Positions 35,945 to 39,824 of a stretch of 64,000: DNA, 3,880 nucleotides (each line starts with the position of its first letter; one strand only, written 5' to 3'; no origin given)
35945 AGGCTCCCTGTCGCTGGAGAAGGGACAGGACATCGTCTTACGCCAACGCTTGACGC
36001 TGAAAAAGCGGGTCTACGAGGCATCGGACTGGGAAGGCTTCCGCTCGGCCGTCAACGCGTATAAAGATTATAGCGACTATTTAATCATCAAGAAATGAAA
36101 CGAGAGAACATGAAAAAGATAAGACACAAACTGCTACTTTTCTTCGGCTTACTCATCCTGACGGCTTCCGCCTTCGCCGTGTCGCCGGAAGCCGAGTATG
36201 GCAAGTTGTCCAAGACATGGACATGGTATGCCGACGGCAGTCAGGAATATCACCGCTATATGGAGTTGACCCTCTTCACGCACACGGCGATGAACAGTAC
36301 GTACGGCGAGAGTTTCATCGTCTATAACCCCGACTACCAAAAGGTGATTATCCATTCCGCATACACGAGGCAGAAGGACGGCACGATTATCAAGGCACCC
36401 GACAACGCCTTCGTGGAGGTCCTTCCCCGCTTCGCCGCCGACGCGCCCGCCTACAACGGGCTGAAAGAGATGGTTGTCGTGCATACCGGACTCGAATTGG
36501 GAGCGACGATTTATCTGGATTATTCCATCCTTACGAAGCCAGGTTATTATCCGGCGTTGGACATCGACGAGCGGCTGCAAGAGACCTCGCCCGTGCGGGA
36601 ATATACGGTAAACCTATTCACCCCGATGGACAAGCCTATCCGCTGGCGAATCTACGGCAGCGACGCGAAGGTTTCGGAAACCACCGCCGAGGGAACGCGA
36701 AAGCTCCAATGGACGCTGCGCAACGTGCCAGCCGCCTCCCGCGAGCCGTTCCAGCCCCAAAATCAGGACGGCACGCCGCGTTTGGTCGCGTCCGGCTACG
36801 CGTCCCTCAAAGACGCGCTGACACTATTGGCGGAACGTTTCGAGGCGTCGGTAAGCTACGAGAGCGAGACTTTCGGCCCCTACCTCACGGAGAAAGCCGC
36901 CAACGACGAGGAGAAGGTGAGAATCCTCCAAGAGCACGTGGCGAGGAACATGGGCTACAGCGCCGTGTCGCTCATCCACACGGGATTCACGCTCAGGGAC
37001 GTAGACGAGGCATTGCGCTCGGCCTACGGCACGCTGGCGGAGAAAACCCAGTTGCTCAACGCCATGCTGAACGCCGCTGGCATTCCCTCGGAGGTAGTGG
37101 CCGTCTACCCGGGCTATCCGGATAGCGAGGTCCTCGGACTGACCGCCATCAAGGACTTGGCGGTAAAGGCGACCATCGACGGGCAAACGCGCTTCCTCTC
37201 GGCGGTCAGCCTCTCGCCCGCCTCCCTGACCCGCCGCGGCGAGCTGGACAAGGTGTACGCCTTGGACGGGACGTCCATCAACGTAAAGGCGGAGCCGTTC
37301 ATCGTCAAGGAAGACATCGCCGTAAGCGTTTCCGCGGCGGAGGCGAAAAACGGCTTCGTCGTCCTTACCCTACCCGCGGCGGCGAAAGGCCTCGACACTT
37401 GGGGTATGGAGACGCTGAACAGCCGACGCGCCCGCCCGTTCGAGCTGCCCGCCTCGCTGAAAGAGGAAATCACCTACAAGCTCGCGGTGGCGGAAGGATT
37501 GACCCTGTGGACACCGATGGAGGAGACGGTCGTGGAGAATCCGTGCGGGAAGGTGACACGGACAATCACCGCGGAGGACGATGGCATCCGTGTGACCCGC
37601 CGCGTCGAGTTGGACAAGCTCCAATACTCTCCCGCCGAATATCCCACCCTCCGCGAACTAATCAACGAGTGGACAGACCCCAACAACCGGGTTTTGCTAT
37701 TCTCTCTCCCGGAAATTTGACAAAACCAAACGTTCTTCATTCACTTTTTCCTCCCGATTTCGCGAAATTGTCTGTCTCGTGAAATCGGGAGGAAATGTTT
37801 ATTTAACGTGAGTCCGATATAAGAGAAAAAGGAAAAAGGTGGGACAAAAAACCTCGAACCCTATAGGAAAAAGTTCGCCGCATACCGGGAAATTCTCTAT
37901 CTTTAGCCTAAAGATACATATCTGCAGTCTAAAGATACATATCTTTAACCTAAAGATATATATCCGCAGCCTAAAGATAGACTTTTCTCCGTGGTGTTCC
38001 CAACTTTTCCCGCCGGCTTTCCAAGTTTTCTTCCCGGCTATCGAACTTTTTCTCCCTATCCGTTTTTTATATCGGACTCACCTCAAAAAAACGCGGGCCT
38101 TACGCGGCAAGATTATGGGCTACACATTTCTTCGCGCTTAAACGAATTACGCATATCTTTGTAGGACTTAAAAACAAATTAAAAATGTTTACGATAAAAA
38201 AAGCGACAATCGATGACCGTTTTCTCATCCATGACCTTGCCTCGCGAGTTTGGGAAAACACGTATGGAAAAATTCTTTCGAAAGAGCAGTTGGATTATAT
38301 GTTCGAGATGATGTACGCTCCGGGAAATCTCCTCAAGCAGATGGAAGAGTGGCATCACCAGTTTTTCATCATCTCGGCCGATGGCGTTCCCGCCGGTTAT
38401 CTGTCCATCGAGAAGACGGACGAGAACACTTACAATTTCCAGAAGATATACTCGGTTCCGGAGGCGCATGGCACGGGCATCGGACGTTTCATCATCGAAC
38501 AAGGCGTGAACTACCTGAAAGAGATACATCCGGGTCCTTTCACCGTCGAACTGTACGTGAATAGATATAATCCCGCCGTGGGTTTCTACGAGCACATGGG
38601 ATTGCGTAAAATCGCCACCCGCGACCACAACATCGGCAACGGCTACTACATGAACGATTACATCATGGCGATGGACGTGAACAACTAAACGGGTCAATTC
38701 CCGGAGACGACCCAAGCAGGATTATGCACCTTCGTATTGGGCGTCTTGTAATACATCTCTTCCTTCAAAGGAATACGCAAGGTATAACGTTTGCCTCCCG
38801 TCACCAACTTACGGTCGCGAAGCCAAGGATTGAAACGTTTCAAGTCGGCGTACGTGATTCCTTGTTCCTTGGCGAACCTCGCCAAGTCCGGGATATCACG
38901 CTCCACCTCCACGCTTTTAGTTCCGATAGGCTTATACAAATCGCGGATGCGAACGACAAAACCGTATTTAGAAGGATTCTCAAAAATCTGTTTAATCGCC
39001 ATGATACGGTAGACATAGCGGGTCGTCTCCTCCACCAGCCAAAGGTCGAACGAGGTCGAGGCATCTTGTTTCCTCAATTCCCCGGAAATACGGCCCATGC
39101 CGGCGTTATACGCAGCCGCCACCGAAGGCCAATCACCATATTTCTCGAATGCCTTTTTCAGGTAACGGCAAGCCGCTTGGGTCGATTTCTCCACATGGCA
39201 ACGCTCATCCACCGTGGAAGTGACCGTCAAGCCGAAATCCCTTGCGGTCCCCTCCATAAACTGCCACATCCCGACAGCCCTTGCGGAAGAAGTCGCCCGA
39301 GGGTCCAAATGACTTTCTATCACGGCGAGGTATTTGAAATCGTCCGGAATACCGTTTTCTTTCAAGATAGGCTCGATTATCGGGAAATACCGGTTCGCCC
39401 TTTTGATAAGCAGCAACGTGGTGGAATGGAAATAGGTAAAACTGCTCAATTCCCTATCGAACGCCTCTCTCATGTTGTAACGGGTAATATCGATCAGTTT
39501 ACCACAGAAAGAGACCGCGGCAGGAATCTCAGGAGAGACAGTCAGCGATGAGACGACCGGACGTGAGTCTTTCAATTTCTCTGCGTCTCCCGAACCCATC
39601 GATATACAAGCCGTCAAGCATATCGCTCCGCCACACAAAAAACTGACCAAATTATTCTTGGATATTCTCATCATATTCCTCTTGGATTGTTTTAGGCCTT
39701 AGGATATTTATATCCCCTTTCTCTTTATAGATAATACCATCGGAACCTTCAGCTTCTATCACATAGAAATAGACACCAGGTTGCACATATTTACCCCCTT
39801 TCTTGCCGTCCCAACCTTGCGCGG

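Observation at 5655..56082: Dispersed intergenic element built on a 21-bp lattice: six copies of a fixed 86-bp four-palindrome core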

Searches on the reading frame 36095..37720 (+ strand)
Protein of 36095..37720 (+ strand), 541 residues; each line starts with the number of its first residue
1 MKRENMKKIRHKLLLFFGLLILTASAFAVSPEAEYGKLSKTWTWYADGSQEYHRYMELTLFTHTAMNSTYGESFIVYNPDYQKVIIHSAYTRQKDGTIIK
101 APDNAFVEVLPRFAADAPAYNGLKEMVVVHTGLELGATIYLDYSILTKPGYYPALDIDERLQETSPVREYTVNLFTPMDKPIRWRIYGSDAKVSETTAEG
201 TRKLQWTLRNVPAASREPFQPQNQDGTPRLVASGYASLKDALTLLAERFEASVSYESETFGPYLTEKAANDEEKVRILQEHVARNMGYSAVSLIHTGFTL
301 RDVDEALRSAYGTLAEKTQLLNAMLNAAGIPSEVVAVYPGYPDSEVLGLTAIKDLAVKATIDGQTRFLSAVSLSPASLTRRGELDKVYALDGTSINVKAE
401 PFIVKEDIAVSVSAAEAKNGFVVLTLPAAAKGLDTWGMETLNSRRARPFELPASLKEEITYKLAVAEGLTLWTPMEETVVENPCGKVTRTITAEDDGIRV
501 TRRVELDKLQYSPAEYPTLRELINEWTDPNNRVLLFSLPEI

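Call 11: search_protein_families(library=pfam, proteins=[window:36095-37720:+])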
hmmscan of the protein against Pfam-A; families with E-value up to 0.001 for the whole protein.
window:36095-37720:+ (541 aa): 3 families
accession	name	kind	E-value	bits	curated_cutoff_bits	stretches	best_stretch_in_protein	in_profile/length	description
PF12969.12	DUF3857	-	8.7e-40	137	24.6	1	46-214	1-169/170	Domain of Unknown Function with PDB structure (DUF3857)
PF12970.12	DUF3858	-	9.6e-33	113.2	27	1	421-536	1-116/116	Domain of Unknown Function with PDB structure (DUF3858)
PF01841.26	Transglut_core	-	1.5e-06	28.9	23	1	262-338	5-78/108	Transglutaminase-like superfamily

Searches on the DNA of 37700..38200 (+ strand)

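Call 57: search_dna_similar(query=window:37780-38090:+, collection=plasmids, mode=distant, max_evalue=0.001, max_rows=15)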
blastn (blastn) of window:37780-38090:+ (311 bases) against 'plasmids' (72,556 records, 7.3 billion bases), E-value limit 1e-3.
No match.

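Call 73: search_rna_families(source=window, start=37700, end=38200, threshold=evalue, max_evalue=1)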
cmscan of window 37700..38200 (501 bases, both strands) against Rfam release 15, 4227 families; matches with E-value up to 1: 10.
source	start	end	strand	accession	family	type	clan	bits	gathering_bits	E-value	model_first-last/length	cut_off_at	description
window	37898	37979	-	RF01000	mir-580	Gene; miRNA;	-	29.5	83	0.00048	1-93/93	no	mir-580 microRNA precursor family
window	37898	37958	-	RF03938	mir-4662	Gene; miRNA;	-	23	97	0.038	1-67/67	no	mir-4662 microRNA precursor family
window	37899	37976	-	RF04154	mir-1277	Gene; miRNA;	-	22.7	81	0.093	1-78/78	no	mir-1277 microRNA precursor family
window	37740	37801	+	RF03609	mir-5470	Gene; miRNA;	-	22.4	98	0.043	1-81/81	no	mir-5470 microRNA precursor family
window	37747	37795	+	RF04134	MIR7504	Gene; miRNA;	-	21.2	83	0.37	25-99/124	no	MIR7504 microRNA precursor family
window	37747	37795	+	RF04128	MIR8562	Gene; miRNA;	-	21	211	0.13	1-242/242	no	MIR8562 microRNA precursor family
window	37747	37795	-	RF04134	MIR7504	Gene; miRNA;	-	20.4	83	0.56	25-99/124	no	MIR7504 microRNA precursor family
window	37897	37980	-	RF04128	MIR8562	Gene; miRNA;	-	19.7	211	0.25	1-242/242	no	MIR8562 microRNA precursor family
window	37747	37795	-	RF04128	MIR8562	Gene; miRNA;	-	19.5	211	0.28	1-242/242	no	MIR8562 microRNA precursor family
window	37864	38013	-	RF04156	MIR2670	Gene; miRNA;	-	17.6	117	0.25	1-200/200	no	MIR2670 microRNA precursor family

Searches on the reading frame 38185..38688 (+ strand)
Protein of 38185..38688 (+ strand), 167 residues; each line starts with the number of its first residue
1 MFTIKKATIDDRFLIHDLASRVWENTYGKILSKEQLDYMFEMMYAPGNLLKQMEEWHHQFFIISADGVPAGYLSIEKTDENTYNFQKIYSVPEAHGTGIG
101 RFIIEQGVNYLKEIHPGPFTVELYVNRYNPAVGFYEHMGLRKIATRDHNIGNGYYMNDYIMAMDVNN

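Call 11: search_protein_families(library=pfam, proteins=[window:38185-38688:+])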
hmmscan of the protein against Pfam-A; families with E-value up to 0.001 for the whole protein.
window:38185-38688:+ (167 aa): 3 families
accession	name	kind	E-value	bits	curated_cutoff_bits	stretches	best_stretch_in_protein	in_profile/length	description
PF13673.13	Acetyltransf_10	-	1e-09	38.9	23.6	1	39-144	12-111/128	Acetyltransferase (GNAT) domain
PF13508.13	Acetyltransf_7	-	7.2e-09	36.3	27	1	57-139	2-81/84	Acetyltransferase (GNAT) domain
PF00583.31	Acetyltransf_1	-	1.7e-08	35.2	20.7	1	45-139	23-115/116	Acetyltransferase (GNAT) family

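Call 32: find_encoding_contigs(protein=window:38185-38688:+, flank=3000, max_places=10)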
Protein window:38185-38688:+ (167 aa): no gene with exactly this product is on record in the collection.

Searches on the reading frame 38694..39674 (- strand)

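Call 11: search_protein_families(library=pfam, proteins=[window:38694-39674:-])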
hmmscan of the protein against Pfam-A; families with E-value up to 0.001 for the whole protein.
window:38694-39674:- (326 aa): 1 family
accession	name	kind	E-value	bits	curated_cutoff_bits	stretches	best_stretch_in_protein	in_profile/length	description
PF01464.25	SLT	-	1.4e-24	86.3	21.3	1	99-205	3-110/117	Transglycosylase SLT domain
